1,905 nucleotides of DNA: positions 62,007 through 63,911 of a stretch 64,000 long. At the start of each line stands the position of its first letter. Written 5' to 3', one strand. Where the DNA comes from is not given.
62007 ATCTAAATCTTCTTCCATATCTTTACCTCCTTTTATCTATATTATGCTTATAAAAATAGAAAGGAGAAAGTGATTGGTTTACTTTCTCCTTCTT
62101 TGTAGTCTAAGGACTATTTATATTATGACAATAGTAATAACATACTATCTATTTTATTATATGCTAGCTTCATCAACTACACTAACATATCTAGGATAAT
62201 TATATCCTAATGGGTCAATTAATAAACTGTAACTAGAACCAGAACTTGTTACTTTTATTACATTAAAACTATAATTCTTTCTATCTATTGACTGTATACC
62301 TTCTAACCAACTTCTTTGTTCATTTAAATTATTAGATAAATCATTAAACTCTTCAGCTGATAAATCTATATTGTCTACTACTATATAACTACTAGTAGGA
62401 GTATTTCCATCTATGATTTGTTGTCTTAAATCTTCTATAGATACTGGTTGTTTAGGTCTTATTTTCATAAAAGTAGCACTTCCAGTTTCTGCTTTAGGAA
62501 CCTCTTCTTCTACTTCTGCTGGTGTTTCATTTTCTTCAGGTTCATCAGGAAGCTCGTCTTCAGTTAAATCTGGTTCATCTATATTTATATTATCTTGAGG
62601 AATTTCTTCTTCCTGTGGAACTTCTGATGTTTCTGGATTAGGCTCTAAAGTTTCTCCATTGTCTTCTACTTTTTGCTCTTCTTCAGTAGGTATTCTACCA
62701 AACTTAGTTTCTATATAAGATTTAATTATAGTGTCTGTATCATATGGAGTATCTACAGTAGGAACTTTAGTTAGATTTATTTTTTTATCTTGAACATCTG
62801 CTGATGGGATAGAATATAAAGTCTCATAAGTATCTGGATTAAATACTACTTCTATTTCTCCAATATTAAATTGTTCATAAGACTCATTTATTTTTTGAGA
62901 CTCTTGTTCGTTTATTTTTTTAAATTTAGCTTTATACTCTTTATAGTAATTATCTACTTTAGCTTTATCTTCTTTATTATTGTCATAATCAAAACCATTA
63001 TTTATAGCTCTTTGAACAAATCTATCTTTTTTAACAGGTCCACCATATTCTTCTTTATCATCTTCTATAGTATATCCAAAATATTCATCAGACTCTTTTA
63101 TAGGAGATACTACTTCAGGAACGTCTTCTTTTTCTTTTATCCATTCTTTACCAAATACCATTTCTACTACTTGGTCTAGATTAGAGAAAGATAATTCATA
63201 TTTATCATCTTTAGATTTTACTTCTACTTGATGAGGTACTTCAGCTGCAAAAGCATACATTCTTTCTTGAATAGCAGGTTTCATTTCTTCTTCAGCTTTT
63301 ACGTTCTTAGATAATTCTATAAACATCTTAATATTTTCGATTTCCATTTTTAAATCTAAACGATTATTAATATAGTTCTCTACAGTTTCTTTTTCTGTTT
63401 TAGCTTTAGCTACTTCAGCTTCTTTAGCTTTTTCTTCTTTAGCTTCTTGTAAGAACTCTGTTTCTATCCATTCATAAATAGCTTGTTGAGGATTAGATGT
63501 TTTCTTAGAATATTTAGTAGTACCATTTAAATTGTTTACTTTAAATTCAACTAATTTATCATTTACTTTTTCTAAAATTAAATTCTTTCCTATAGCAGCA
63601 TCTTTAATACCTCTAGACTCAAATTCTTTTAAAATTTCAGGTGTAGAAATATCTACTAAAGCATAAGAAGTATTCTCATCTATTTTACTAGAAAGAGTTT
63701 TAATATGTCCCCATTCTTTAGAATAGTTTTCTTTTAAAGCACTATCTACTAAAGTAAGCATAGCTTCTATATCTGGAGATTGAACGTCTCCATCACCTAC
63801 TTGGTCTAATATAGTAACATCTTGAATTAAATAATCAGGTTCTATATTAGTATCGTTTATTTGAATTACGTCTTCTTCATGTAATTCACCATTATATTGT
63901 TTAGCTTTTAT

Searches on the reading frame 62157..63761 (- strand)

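Call 52: search_protein_families(library=phrogs, proteins=[window:62157-63761:-], max_evalue=0.001)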
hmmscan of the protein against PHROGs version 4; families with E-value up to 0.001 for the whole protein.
window:62157-63761:- (534 aa): 1 family
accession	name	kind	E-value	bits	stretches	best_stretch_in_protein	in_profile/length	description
phrog_21303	-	unknown function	4.5e-09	37.6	1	446-530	7-93/101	-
